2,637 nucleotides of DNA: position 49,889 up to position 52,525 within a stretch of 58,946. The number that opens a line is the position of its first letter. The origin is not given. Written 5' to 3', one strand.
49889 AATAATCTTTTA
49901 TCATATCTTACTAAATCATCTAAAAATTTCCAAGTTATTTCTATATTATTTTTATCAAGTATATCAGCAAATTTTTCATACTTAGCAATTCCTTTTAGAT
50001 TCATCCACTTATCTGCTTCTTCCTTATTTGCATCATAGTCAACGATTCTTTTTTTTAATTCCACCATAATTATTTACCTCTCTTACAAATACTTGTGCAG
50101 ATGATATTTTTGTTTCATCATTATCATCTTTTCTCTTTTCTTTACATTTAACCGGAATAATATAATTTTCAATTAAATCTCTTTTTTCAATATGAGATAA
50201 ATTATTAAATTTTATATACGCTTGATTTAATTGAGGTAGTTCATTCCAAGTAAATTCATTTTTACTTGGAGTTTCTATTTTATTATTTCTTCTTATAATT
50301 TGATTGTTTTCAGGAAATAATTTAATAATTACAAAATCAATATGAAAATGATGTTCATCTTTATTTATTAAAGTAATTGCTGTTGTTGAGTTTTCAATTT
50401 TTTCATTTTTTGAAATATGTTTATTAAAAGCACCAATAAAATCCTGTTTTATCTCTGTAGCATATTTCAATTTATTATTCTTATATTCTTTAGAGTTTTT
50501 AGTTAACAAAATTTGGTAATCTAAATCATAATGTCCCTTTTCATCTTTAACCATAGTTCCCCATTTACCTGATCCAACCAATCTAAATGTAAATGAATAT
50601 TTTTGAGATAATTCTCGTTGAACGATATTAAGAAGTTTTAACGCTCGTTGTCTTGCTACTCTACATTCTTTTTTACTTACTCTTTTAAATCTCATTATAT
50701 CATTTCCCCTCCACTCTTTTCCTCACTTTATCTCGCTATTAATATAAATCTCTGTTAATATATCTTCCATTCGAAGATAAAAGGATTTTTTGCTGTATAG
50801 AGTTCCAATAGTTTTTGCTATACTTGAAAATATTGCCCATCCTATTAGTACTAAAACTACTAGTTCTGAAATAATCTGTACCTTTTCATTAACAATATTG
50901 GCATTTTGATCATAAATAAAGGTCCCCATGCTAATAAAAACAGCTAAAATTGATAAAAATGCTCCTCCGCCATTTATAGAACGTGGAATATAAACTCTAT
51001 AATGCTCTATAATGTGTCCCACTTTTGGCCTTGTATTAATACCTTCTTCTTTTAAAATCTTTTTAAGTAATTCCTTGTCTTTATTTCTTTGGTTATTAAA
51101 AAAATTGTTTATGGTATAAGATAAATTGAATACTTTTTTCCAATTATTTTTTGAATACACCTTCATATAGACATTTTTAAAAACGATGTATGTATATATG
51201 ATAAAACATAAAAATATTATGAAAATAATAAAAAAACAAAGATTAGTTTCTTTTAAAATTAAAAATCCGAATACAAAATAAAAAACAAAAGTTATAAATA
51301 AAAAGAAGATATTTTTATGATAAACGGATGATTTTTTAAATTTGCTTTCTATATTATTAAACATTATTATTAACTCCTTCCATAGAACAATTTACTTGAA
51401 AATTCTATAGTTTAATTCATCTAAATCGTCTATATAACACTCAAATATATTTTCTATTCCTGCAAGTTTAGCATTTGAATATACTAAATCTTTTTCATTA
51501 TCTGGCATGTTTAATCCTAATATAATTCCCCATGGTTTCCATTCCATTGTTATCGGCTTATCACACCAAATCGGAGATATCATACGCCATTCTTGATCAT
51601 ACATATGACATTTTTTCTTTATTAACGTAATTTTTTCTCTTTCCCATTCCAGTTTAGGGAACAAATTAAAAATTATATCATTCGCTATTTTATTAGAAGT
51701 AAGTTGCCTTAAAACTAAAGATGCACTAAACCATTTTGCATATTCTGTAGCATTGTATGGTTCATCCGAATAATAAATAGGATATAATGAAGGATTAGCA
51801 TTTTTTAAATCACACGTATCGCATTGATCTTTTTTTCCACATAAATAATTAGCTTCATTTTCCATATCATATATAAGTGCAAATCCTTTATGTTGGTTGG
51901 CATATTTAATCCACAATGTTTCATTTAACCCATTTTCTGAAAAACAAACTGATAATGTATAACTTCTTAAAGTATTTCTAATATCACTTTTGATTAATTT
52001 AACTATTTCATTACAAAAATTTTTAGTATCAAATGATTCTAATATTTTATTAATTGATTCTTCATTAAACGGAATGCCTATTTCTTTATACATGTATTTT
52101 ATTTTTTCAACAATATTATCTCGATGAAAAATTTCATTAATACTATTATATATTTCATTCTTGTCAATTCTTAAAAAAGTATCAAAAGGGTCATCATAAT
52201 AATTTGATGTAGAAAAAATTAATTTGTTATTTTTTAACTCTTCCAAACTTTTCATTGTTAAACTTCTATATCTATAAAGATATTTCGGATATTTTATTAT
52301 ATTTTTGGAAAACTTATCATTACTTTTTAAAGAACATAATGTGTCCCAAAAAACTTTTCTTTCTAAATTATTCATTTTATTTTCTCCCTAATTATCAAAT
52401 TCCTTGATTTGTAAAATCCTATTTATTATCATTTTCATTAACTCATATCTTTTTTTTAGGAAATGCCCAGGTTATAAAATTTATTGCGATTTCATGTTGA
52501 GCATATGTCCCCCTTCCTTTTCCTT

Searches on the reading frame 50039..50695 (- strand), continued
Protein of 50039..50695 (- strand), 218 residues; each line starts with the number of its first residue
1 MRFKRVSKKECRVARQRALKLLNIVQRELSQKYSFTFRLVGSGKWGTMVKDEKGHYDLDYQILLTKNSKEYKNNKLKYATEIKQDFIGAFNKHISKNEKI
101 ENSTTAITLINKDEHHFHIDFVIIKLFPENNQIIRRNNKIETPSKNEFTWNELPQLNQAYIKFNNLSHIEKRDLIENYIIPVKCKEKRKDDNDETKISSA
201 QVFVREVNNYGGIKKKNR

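Call 110: fold_search(model_id=the predicted structure, library=viral)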
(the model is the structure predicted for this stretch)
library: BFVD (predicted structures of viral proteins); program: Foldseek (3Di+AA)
matches with E <= 10: 620; with E <= 0.001: 1
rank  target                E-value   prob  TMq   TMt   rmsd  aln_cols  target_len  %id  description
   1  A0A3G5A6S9            1.4e-05  1.00  0.55  0.34  10.8       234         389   16  Uncharacterized protein [Hyperionvirus sp.]
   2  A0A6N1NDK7            4.1e-03  0.97  0.37  0.35   8.7       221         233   11  Putative ORFan [Tupanvirus deep ocean]
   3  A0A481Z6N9            1.0e-02  0.77  0.32  0.25  12.2       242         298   13  LicD family protein [Pithovirus LCPAC302]
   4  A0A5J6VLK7            1.4e-02  0.77  0.26  0.24  10.0       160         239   15  LicD/FKTN/FKRP nucleotidyltransferase domain-containing protein [Megaviridae environmental sample]
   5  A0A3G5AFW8            1.5e-02  0.97  0.44  0.14   8.2       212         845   15  Endonuclease/exonuclease/phosphatase family [Hyperionvirus sp.]
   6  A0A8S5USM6            2.7e-02  0.23  0.16  0.22  10.6       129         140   10  Uncharacterized protein [Myoviridae sp. ctijX18]
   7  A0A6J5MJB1            2.9e-02  0.14  0.15  0.18  18.9       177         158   13  Uncharacterized protein [uncultured Caudovirales phage]
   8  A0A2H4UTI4            3.1e-02  0.69  0.32  0.20  11.9       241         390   12  CAA-nucleotidyltransferase [Bodo saltans virus]
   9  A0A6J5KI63            3.1e-02  0.16  0.17  0.19  12.4       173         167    8  Uncharacterized protein [uncultured Caudovirales phage]
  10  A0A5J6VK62            3.5e-02  0.89  0.31  0.36   6.7       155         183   14  LicD family protein [Megaviridae environmental sample]
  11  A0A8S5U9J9            3.5e-02  0.07  0.11  0.13  20.1       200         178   10  Uncharacterized protein [Siphoviridae sp. ctKNZ79]
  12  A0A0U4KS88            3.7e-02  0.25  0.23  0.25  18.3       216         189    8  Uncharacterized protein [Arthrobacter phage Tank]
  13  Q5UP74                4.2e-02  0.57  0.26  0.17   9.1       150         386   13  Uncharacterized protein L613 [Acanthamoeba polyphaga mimivirus]
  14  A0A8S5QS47            4.4e-02  0.44  0.24  0.30  10.3       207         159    8  Putative nucleotidyltransferase [Podoviridae sp. ctRnx2]
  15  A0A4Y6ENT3            5.0e-02  0.93  0.32  0.54   4.9       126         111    8  Uncharacterized protein [Microbacterium phage TinyTimothy]
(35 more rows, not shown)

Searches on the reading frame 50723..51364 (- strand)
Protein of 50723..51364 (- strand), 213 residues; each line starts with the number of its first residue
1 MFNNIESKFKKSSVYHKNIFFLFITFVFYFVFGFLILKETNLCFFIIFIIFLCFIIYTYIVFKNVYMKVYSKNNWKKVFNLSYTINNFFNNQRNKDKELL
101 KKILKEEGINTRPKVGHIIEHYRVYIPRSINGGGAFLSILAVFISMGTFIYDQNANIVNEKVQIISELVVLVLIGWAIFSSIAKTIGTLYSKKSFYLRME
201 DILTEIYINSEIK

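Call 4: search_protein_families(library=pfam, proteins=[window:50723-51364:-], max_evalue=1)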
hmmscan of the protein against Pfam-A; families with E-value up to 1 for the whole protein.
window:50723-51364:- (213 aa): 4 families
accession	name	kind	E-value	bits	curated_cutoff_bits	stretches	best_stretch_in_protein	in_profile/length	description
PF20431.4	E_motif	-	0.14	12.9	27.3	1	86-117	29-61/63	E motif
PF04932.20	Wzy_C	-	0.14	12.3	31.7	0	23-73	19-70/149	O-Antigen ligase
PF13567.11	DUF4131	-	0.18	11.9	31.6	1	21-61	7-49/165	Domain of unknown function (DUF4131)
PF01184.24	Gpr1_Fun34_YaaH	-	0.34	10.9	25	0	7-62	104-161/207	GPR1/FUN34/yaaH family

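Call 5: search_protein_families(library=padloc, proteins=[window:50723-51364:-], max_evalue=1)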
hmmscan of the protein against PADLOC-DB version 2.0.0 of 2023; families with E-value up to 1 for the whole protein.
window:50723-51364:- (213 aa): 0 families

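Call 6: search_protein_families(library=ncbifam, proteins=[window:50723-51364:-], max_evalue=1)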
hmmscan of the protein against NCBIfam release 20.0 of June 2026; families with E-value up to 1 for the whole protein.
window:50723-51364:- (213 aa): 3 families
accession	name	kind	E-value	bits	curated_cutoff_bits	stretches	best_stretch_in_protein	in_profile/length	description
NF045998.1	cleave_ABC_plasm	equivalog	0.018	13.3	500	1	10-107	260-357/673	Mbov_0121 family peptidase domain-containing ABC transporter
NF041560.1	T6SS_Burk_ExIF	subfamily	0.2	11.3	90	1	119-203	121-199/234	putative type VI secretion system effector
TIGR00764.1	lon_rel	equivalog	0.24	9.9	516.6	1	7-67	96-158/608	ATP-dependent protease LonB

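Call 8: search_solved_structures(query=window:50723-51364:-, max_evalue=1, show_alignments=2)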
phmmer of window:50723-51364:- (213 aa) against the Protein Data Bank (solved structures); distinct sequences matched with E-value up to 1: 0.

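Call 46: find_homologous_proteins(query=window:50723-51364:-, max_evalue=0.001)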
Query window:50723-51364:- (213 aa): 9 proteins with E <= 0.001 among 412 candidates.
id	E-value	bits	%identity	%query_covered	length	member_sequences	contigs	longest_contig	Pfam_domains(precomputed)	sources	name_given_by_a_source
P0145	1.6e-126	438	98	100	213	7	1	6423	-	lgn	-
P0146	2.8e-110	385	86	100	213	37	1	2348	-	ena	-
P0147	9.9e-86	305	69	100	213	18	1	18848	-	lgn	-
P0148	5.6e-76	273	88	69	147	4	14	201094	-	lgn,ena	-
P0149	3.7e-69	251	55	100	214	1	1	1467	-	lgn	-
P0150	7.1e-66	240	82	67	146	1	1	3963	-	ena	-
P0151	3.4e-62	228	55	98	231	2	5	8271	-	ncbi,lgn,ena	-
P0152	9.0e-47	178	65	64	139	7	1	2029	-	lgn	-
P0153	7.1e-45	171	46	100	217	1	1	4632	-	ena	-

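Call 49: find_encoding_contigs(protein=P0147, flank=5000, max_places=2)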
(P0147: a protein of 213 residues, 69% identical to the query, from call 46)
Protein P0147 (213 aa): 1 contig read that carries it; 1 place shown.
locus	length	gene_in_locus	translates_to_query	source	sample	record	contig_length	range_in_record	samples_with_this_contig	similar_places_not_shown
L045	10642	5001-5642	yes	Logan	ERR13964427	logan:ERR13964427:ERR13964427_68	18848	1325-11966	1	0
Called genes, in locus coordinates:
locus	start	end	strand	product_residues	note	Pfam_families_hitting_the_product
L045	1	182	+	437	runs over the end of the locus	PF13173:AAA_14, PF13635:DUF4143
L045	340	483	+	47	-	-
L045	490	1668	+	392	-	-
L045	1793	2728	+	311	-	PF14022:DUF4238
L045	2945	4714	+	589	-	PF00004:AAA, PF17862:AAA_lid_3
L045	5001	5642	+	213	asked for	-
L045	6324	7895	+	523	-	PF00313:CSD (weak)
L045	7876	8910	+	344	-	PF15935:RnlA_toxin (weak), PF19034:RnlA-toxin_DBD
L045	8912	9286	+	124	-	PF15933:RnlB_antitoxin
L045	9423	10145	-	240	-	PF01555:N6_N4_Mtase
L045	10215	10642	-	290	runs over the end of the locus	PF04556:DpnII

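Call 50: find_encoding_contigs(protein=P0151, flank=5000, max_places=3)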
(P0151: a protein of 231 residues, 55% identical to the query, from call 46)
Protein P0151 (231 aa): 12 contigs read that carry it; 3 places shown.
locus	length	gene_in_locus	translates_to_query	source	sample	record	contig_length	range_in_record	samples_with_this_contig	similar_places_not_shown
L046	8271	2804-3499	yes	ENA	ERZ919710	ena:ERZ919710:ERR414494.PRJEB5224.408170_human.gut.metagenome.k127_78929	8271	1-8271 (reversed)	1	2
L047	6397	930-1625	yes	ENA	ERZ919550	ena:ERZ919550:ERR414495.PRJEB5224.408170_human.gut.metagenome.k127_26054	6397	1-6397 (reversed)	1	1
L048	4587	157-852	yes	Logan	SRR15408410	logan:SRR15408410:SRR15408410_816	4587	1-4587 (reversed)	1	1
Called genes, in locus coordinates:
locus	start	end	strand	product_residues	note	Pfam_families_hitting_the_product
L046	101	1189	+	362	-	-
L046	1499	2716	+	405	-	PF00145:DNA_methylase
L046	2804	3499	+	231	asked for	-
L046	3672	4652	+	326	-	PF00145:DNA_methylase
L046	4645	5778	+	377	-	PF20731:RE_NgoFVII_C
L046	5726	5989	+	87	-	-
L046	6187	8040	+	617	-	PF01048:PNP_UDP_1, PF00702:Hydrolase, PF12710:HAD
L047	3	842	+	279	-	?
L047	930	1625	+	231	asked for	-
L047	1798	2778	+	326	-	PF00145:DNA_methylase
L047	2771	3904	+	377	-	PF20731:RE_NgoFVII_C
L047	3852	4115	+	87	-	-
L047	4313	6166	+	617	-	PF01048:PNP_UDP_1, PF00702:Hydrolase, PF12710:HAD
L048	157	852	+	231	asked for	-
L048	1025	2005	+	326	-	PF00145:DNA_methylase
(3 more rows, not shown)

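Call 86: search_protein_families(library=pfam, proteins=[P0147, P0151, P0153], max_evalue=0.05)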
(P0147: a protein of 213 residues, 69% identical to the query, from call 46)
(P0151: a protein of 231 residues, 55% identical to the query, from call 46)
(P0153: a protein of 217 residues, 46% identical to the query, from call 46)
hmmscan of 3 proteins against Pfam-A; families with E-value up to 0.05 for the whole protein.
P0147 (213 aa): 2 families
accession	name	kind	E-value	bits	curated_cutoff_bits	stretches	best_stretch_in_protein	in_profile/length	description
PF13567.11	DUF4131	-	0.023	14.8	31.6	0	22-59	14-48/165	Domain of unknown function (DUF4131)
PF04893.22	Yip1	-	0.025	14.9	28.6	1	127-194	18-92/173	Yip1 domain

P0151 (231 aa): 4 families
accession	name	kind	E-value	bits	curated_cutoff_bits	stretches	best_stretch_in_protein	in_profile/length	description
PF08367.16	M16C_assoc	-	0.011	15.3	25.3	1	81-136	165-219/252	Peptidase M16C associated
PF19744.4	DUF6232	-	0.015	16.1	27.4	0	20-78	36-85/117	Family of unknown function (DUF6232)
PF13829.11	DUF4191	-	0.015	15.2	30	1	2-74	8-81/219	Domain of unknown function (DUF4191)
PF03600.22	CitMHS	-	0.016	14.8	31.9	1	22-190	137-229/336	Citrate transporter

P0153 (217 aa): 3 families
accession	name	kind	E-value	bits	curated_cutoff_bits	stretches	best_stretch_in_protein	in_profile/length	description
PF03600.22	CitMHS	-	0.018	14.6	31.9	1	22-182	138-219/336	Citrate transporter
PF12666.12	PrgI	-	0.021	15.8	27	1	7-71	7-66/91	PrgI family protein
PF20990.2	DUF2207_C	-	0.032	14.4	33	0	9-63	132-186/247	Predicted membrane protein (DUF2207) C-terminal domain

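Call 88: find_encoding_contigs(protein=P0148, flank=5000, max_places=3)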
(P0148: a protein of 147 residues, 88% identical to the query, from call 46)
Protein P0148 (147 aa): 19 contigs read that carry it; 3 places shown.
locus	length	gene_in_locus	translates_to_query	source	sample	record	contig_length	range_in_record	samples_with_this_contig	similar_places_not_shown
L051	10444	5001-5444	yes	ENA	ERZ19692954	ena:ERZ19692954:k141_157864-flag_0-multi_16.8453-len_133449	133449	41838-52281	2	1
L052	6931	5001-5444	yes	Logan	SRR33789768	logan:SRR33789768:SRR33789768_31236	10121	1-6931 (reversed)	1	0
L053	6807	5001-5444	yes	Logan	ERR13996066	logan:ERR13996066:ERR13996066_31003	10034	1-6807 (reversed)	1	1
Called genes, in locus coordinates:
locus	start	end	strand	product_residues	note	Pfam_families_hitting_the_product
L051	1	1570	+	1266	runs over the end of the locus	PF13855:LRR_8 (faint), PF13306:LRR_5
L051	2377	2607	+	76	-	-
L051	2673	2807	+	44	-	PF04545:Sigma70_r4 (weak)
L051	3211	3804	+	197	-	PF04383:KilA-N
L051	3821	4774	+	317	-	-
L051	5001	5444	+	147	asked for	-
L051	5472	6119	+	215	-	-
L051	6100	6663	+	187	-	-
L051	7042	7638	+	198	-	-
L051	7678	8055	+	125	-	-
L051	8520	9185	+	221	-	PF07505:DUF5131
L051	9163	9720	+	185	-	PF00583:Acetyltransf_1, PF13673:Acetyltransf_10 (weak), PF13508:Acetyltransf_7, PF08445:FR47 (weak)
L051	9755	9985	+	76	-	-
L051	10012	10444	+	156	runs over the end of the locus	-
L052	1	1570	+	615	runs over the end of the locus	-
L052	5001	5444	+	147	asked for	-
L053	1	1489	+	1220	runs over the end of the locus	PF13855:LRR_8 (faint), PF13306:LRR_5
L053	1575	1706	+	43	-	-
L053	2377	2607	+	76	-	-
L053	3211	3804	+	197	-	PF04383:KilA-N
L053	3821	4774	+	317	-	-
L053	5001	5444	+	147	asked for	-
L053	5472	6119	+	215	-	-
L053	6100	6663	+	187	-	-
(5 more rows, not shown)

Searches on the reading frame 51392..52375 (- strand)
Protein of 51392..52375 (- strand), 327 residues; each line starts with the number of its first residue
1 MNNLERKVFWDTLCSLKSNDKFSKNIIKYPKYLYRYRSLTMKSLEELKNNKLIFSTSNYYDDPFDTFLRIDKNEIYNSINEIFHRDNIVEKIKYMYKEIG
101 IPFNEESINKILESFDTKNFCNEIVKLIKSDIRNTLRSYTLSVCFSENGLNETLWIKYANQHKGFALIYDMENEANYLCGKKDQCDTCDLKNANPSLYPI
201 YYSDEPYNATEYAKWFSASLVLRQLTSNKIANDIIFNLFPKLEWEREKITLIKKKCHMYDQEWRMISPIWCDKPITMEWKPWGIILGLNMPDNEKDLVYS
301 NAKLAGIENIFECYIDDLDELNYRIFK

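Call 4: search_protein_families(library=pfam, proteins=[window:51392-52375:-], max_evalue=1)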
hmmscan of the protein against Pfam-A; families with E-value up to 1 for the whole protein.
window:51392-52375:- (327 aa): 1 family
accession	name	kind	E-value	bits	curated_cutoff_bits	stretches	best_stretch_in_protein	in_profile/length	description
PF11185.13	DUF2971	-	0.0036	19.1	22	1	154-265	1-89/89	Protein of unknown function (DUF2971)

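Call 5: search_protein_families(library=padloc, proteins=[window:51392-52375:-], max_evalue=1)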
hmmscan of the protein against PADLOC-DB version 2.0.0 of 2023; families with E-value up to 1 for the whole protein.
window:51392-52375:- (327 aa): 4 families
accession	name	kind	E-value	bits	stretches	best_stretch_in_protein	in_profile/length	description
PDLC04990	PDC-S31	-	2.1e-23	81.5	1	29-304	5-236/259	-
PDLC04994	PDC-S31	-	5.2e-12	43.7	1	23-177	9-158/273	-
PDLC04991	PDC-S31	-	1.8e-07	29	2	129-175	55-100/208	-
PDLC04992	PDC-S31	-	0.00025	18.9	1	111-266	25-157/220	-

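Call 6: search_protein_families(library=ncbifam, proteins=[window:51392-52375:-], max_evalue=1)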
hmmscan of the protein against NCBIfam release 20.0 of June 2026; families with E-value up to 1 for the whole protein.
window:51392-52375:- (327 aa): 0 families

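Call 10: search_solved_structures(query=window:51392-52375:-, max_evalue=1, show_alignments=1)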
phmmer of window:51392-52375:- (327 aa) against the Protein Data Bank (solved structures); distinct sequences matched with E-value up to 1: 0.

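Call 92: search_dna_similar(query=window:51392-52375:-, collection=plasmids, mode=protein, max_evalue=0.001, max_rows=15)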
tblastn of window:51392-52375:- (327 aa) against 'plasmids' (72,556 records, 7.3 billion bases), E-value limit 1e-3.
Records with a match: 8; places in all: 8; records where one place covers at least 80% of the query: 3.
Best place of each record, by identity: <60% 8.
By first word of the organism name: Edwardsiella 4; Vibrio 1; Rhizobium 1; Burkholderia 1; Methylophaga 1.
By predicted mobility (MOB-suite, as given by PLSDB): non-mobilizable 4; conjugative 3; mobilizable 1.
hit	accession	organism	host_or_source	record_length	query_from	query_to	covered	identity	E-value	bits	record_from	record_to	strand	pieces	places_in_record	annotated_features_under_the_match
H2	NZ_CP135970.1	Vibrio alginolyticus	Apostichopus japonicus,cell culture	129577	30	308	85%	25.2%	5e-8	62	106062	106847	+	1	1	DUF2971 domain-containing protein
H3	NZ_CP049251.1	Rhizobium rhizoryzae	cell culture,soil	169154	30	297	82%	23.7%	3e-6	56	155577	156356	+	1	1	DUF2971 domain-containing protein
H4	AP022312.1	Burkholderia sp. SFA1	-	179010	30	294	81%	20.7%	2e-5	54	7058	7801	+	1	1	hypothetical protein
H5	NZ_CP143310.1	Methylophaga thalassica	cell culture,A deep sea sediment sample ...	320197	30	290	80%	20.0%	6e-6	56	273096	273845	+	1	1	DUF2971 domain-containing protein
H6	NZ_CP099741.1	Edwardsiella tarda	single cell,frog farm sediment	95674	31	169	43%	29.7%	2e-7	60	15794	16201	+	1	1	DUF2971 domain-containing protein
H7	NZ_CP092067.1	Edwardsiella ictaluri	Hybrid catfish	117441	31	169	43%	29.7%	2e-7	60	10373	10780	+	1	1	DUF2971 domain-containing protein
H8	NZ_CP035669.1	Edwardsiella piscicida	catfish,single cell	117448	31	169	43%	29.7%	2e-7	60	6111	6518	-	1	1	DUF2971 domain-containing protein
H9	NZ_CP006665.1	Edwardsiella anguillarum ET080813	Anguilla japonica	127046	31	169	43%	29.7%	2e-7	60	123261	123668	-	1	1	DUF2971 domain-containing protein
